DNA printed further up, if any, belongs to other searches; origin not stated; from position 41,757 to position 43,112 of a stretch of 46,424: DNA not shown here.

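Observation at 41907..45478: Two-gene module: receptor Ser/Thr kinase translationally coupled to a secreted FGE-sulfatase-fold protein, in a second low-GC island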

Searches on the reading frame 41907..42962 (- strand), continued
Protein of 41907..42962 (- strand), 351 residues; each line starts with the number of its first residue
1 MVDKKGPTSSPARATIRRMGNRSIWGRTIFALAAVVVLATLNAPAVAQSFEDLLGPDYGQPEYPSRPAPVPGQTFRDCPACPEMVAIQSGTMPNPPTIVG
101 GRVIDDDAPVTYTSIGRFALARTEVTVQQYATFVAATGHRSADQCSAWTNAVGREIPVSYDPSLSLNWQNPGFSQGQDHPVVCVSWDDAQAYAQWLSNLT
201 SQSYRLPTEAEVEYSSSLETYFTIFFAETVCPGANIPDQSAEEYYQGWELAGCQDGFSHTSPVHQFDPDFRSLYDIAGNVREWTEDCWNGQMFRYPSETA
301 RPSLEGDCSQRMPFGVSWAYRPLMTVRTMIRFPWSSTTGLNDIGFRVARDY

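Call 15: search_solved_structures(query=window:41907-42962:-, max_evalue=0.001, show_alignments=4)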
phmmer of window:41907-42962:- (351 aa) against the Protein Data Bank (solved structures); distinct sequences matched with E-value up to 0.001: 22.
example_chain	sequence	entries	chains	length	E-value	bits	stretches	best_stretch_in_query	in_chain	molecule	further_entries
5hha_A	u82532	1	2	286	5.5e-29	104.6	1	67-350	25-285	PvdO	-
31dc_A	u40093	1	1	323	3.9e-14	55.8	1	65-350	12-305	Formylglycine-generating enzyme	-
5ssy_A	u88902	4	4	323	3.9e-14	55.8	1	65-350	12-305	Formylglycine-generating enzyme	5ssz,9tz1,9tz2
1y1e_X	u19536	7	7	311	5.7e-14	55.2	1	66-350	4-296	C-alpha-formyglycine-generating enzyme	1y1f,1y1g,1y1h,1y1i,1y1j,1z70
5ssx_A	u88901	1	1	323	1.2e-13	54.2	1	65-350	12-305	Formylglycine-generating enzyme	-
2aft_X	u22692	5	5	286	2.7e-13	53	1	162-350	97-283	Sulfatase modifying factor 1 | Sulfatase-modifying factor 1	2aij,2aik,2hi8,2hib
2afy_X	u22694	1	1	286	3e-13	52.9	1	162-350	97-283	Sulfatase modifying factor 1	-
2aii_X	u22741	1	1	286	3.1e-13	52.8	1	162-350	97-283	Sulfatase modifying factor 1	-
8aru_A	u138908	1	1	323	3.8e-13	52.5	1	66-350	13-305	Formylglycine-generating enzyme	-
6s07_A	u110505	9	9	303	4.5e-13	52.3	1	83-299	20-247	Formylglycine-generating enzyme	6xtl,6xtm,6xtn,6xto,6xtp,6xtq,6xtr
5nxl_A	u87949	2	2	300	4.8e-13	52.2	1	84-299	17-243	Non-specific serine/threonine protein kinase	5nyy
6muj_A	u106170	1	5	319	1.4e-12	50.7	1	177-350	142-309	Formylglycine-generating enzyme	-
2q17_A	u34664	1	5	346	2e-12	50.2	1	177-350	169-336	formylglycine generating enzyme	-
9myj_B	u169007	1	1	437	1.2e-09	41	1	169-314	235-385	Lipoprotein, putative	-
9p6h_B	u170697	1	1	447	1.5e-09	40.6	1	168-314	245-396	Lipoprotein, putative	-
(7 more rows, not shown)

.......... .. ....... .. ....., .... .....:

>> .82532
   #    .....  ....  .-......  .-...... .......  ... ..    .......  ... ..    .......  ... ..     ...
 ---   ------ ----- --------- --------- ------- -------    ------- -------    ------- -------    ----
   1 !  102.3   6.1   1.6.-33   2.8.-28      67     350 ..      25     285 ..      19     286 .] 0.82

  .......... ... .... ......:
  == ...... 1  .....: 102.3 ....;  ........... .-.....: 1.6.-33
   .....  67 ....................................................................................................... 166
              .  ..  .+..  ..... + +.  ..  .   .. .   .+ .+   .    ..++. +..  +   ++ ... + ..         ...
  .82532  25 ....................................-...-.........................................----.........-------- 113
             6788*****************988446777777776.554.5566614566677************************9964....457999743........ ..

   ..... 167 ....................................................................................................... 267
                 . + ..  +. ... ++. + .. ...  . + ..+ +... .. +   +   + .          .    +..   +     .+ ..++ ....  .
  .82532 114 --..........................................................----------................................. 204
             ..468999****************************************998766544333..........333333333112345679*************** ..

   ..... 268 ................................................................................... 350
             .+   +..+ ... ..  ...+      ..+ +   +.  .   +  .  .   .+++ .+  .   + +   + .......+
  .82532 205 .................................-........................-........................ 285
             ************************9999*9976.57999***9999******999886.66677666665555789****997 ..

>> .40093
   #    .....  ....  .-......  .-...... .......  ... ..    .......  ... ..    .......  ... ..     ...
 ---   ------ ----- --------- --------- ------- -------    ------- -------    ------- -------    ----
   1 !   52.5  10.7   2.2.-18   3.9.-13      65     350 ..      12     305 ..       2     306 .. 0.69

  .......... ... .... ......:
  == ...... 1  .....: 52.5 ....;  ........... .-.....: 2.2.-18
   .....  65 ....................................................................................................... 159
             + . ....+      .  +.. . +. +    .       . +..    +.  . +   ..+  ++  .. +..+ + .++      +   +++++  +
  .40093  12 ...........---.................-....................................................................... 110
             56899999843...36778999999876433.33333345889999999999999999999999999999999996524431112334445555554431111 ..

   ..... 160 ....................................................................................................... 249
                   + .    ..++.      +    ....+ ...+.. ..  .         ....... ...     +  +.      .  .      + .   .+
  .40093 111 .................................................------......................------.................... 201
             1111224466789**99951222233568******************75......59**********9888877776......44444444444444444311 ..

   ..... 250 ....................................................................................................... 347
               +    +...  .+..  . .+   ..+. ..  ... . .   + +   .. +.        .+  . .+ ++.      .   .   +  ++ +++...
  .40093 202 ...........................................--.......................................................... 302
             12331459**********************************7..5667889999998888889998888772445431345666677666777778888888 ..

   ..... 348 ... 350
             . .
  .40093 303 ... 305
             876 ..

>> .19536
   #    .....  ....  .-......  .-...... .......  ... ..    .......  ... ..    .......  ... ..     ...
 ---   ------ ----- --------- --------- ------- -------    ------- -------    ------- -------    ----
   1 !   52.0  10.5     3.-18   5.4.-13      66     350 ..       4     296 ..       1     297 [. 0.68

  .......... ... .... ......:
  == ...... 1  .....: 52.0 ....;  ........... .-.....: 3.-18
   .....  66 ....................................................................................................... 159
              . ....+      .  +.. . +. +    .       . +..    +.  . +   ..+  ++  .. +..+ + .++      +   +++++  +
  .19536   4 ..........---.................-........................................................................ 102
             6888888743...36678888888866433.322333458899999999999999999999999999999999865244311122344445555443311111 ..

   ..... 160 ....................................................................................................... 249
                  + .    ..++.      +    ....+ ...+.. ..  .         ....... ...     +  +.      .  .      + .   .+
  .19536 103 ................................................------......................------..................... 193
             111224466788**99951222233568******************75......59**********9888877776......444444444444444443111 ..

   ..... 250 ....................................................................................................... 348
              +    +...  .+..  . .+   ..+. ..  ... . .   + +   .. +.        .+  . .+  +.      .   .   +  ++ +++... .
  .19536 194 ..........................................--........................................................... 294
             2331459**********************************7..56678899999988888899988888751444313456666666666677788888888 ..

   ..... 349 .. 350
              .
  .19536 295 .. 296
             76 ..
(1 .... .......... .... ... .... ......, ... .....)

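Call 18: find_related_loci(query=A1, collection=genome_contigs, flank=8000)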
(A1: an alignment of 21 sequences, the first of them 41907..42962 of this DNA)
Query A1 (351 aa) in genome_contigs; peptide patterns used: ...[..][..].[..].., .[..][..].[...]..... (x = any residue, [..] = any of these).
600 stretches matched a pattern (row limit reached: there are more); 481 encode a relative of the query (tblastn E <= 1e-3); the best 80 are kept; 80 distinct loci.
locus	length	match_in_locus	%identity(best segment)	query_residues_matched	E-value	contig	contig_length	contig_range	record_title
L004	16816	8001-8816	38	74-350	6e-50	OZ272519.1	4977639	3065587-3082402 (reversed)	MAG: Alphaproteobacteria bacterium isolate 430c2cbf-9ad9-4a95-bf33-1e0b0696399c genome assembly, chromosome: 1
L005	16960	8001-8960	36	33-350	8e-50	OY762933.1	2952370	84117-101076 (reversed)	MAG: Gammaproteobacteria bacterium isolate 8747c98c-8292-48b6-a6db-266d0caa829b genome assembly, chromosome: 1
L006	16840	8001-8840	38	73-349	2e-48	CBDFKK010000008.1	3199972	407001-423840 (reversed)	MAG: Alphaproteobacteria bacterium isolate fc1d1f23-e020-41d8-88bd-d2c94c2e3604 genome assembly, contig: contig_8, whole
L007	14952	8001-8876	35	74-350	2e-45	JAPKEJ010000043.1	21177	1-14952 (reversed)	MAG: Porticoccaceae bacterium isolate ANT-113 NODE_1117_length_21177_cov_77.476801, whole genome shotgun sequence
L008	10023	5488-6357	36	64-350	2e-44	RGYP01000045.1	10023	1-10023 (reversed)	MAG: Gammaproteobacteria bacterium isolate WBA_1A_032 contig_100_44, whole genome shotgun sequence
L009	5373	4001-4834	35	75-348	2e-40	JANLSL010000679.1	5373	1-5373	MAG: Alphaproteobacteria bacterium isolate OTE_25_metabat_361 OTE_25_k141_3149378, whole genome shotgun sequence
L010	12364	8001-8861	34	64-349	2e-39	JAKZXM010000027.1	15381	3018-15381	MAG: Rhodospirillales bacterium isolate Langseth_Bin_00163 Langseth_Bin_00163_000000000027, whole genome shotgun sequenc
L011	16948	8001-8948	33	51-349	1e-39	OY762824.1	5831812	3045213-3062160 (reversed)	MAG: Pseudomonadales bacterium isolate c7712431-7163-4da6-abf8-36335a373d69 genome assembly, chromosome: 1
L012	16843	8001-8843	32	73-349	8e-40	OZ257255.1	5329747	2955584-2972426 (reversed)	MAG: Rhodospirillaceae bacterium isolate 33f73c23-9319-4729-b8dc-0acde0dde0e5 genome assembly, chromosome: 1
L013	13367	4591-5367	34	75-350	3e-36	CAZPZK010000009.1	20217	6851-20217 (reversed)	MAG TPA_asm: uncultured Moraxellaceae bacterium isolate SRP296810_co1_291 genome assembly, contig: NODE_2668_length_2021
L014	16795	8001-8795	34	71-349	8e-36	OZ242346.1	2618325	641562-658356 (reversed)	MAG: Nitrospirales bacterium isolate 9c02dde2-7a43-4f12-96c5-beceef923469 genome assembly, chromosome: 1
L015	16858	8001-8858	32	74-350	4e-42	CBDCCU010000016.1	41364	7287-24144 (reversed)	MAG: Aliikangiella sp. isolate 4812a46b-8195-46f5-a293-128f7a7e884f genome assembly, contig: contig_16, whole genome sho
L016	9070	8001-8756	32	69-351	1e-35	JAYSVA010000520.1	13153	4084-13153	MAG: Hyphomicrobiaceae bacterium isolate GFS_12695 GFS_12695_519, whole genome shotgun sequence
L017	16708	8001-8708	35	76-349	3e-35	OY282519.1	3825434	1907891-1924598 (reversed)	MAG: uncultured Pseudomonadales bacterium genome assembly, chromosome: 1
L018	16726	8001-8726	33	79-349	8e-35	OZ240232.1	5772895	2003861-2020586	MAG: Candidatus Versatilivoraceae bacterium isolate ed3112cf-5d09-4b03-98f8-4139f083c0eb genome assembly, chromosome: 1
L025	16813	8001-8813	37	76-350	2e-40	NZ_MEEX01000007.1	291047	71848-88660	MAG: Phenylobacterium sp. SCN 70-31 ABS78_C0007, whole genome shotgun sequence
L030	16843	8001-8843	37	73-350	6e-47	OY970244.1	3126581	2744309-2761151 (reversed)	MAG: uncultured Gammaproteobacteria bacterium isolate MFD09779.bin.1.205 genome assembly, chromosome: 1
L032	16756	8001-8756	33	44-293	6e-29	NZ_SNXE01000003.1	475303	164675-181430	Roseateles asaccharophilus strain DSM 25082 Ga0244555_103, whole genome shotgun sequence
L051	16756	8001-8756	32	82-349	2e-26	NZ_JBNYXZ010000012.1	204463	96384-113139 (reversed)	Janthinobacterium sp. MDT1-19 NODE_12_length_204463_cov_42.064175, whole genome shotgun sequence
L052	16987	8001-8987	27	1-349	6e-26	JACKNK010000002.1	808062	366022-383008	MAG: Gammaproteobacteria bacterium isolate HK-STAS-PROT-142 HK-STAS-PROT-142_2, whole genome shotgun sequence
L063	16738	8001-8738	30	73-331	1e-24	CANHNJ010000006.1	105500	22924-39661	MAG: Alphaproteobacteria bacterium isolate RE-23may17-234 genome assembly, contig: RE-23may17-C193, whole genome shotgun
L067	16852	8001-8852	30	33-350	8e-24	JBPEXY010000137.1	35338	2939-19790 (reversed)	MAG: Immundisolibacteraceae bacterium isolate MAG36 MAG36_MAG36_137, whole genome shotgun sequence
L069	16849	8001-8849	27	27-349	1e-23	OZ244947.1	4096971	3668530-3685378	MAG: Rhodospirillales bacterium isolate 685544e8-54a0-4504-9ca6-f21ab3b9bd35 genome assembly, chromosome: 1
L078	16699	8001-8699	31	109-348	3e-22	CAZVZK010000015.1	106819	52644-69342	MAG TPA_asm: uncultured Alcaligenaceae bacterium isolate SRP287051_co2_85 genome assembly, contig: NODE_413_length_10681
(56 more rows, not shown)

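Call 30: search_protein_families(library=pfam, proteins=[L051:6249-8768:+, L052:7107-8999:+, L067:6648-8858:+, L052:10405-12363:+, L052:6061-7110:+, L052:8996-9745:+], max_evalue=0.001)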
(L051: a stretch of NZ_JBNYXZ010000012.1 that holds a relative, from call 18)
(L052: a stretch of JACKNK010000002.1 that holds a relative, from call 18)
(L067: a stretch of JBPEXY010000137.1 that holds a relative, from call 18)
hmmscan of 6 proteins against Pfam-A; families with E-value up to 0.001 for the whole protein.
L051:6249-8768:+ (839 aa): 5 families
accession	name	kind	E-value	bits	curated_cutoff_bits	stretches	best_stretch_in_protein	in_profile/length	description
PF03781.23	FGE-sulfatase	-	1.9e-57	195.3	23.3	1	584-836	2-255/255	Sulfatase-modifying factor enzyme 1-like domain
PF00069.31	Pkinase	-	2.7e-41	142.1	31.7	1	141-360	1-205/263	Protein kinase domain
PF07714.23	PK_Tyr_Ser-Thr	-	1.4e-25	90.6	23.1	1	143-359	3-212/258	Protein tyrosine and serine/threonine kinase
PF03109.22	ABC1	-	4.3e-08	33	22.9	1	218-301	139-220/244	ABC1 atypical kinase-like domain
PF09851.14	SHOCT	-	2.4e-06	27.6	27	1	75-102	1-28/28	Short C-terminal domain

L052:7107-8999:+ (630 aa): 5 families
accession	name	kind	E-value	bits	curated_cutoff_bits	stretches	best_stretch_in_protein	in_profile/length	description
PF03781.23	FGE-sulfatase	-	1e-53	183.1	23.3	1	396-627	2-255/255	Sulfatase-modifying factor enzyme 1-like domain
PF00069.31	Pkinase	-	2.7e-36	125.8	31.7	1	18-241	1-203/263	Protein kinase domain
PF07714.23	PK_Tyr_Ser-Thr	-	2.4e-16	60.3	23.1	1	20-239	3-209/258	Protein tyrosine and serine/threonine kinase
PF03109.22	ABC1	-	5.4e-05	22.9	22.9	1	95-184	128-217/244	ABC1 atypical kinase-like domain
PF01636.29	APH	-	0.00072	19.8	23.2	0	144-181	159-197/239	Phosphotransferase enzyme family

L067:6648-8858:+ (736 aa): 6 families
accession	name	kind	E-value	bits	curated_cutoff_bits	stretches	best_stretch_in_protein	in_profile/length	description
PF03781.23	FGE-sulfatase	-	5.9e-53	180.6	23.3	1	500-734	3-255/255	Sulfatase-modifying factor enzyme 1-like domain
PF00069.31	Pkinase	-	5.8e-48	164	31.7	1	10-251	1-252/263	Protein kinase domain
PF07714.23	PK_Tyr_Ser-Thr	-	4.2e-34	118.5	23.1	1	11-252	2-250/258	Protein tyrosine and serine/threonine kinase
PF03109.22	ABC1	-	1.7e-07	31.1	22.9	1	80-165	140-226/244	ABC1 atypical kinase-like domain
PF17667.7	Pkinase_fungal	-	1.5e-05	24.4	24.1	1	99-200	279-385/387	Fungal protein kinase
PF01636.29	APH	-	4.8e-05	23.7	23.2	0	125-153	168-197/239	Phosphotransferase enzyme family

L052:10405-12363:+ (652 aa): 6 families
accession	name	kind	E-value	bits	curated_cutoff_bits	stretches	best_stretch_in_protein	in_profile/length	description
PF00069.31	Pkinase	-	6.4e-32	111.4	31.7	1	16-236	1-198/263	Protein kinase domain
PF07714.23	PK_Tyr_Ser-Thr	-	1.9e-15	57.3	23.1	1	76-234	45-204/258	Protein tyrosine and serine/threonine kinase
PF00498.31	FHA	-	2.8e-09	37.7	20.7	1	563-610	1-46/67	FHA domain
PF16697.10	Yop-YscD_cpl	-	9.6e-07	29.4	33.2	1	548-612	4-65/94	Inner membrane component of T3SS, cytoplasmic domain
PF03109.22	ABC1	-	1.7e-06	27.8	22.9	1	90-185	125-218/244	ABC1 atypical kinase-like domain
PF01636.29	APH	-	0.00029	21.1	23.2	0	134-182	149-198/239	Phosphotransferase enzyme family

L052:6061-7110:+ (349 aa): 2 families
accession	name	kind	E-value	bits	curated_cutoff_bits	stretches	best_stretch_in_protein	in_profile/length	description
PF13672.11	PP2C_2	-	2.2e-11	44.1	24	1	36-221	23-193/209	Protein phosphatase 2C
PF07228.17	SpoIIE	-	1.4e-07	32.1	25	1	182-252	111-190/192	Stage II sporulation protein E (SpoIIE)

L052:8996-9745:+ (249 aa): 3 families
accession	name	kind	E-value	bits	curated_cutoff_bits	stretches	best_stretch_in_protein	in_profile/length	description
PF13488.11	Gly-zipper_Omp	-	1.5e-08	34.9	25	1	73-112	2-42/46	Glycine zipper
PF13441.11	Gly-zipper_YMGG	-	3.7e-08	33.4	28.9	1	71-110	4-44/45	YMGG-like Gly-zipper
PF05433.20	Rick_17kDa_Anti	-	5.5e-07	29.8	24.2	1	73-109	2-39/43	Glycine zipper 2TM domain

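Call 46: find_encoding_contigs(protein=P0012, flank=10000, max_places=3)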
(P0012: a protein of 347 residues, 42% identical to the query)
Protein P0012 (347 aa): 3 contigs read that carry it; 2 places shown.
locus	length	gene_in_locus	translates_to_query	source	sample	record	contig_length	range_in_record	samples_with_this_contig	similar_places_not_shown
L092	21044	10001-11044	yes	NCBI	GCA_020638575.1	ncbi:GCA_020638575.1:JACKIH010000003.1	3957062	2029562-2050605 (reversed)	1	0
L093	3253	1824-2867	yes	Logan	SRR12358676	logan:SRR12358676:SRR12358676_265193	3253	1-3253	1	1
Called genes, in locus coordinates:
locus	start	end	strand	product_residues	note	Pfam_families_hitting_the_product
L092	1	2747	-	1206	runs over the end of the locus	PF05378:Hydant_A_N, PF01968:Hydantoinase_A, PF19278:Hydant_A_C (weak), PF02538:Hydantoinase_B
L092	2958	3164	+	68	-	-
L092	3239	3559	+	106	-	PF01906:YbjQ_1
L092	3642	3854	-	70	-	PF00313:CSD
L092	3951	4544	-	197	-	-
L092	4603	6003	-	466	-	-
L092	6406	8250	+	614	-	PF00009:GTP_EFTU, PF03144:GTP_EFTU_D2, PF14492:EFG_III (faint), PF00679:EFG_C, PF06421:LepA_C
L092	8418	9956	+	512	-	PF00656:Peptidase_C14, PF01471:PG_binding_1, PF08238:Sel1 (weak)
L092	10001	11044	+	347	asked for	PF03781:FGE-sulfatase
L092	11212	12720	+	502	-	PF00171:Aldedh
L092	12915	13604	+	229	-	-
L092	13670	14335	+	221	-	-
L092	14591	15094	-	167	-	PF00011:HSP20, PF17886:ArsA_HSP20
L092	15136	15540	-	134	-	PF00011:HSP20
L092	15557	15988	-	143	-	PF00011:HSP20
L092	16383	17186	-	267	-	-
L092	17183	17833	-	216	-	PF07811:TadE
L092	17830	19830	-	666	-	PF13400:Tad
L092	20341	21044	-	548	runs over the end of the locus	PF00118:Cpn60_TCP1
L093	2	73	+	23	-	?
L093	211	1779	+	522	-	PF00656:Peptidase_C14, PF01471:PG_binding_1, PF08238:Sel1 (weak)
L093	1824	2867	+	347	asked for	PF03781:FGE-sulfatase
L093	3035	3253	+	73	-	?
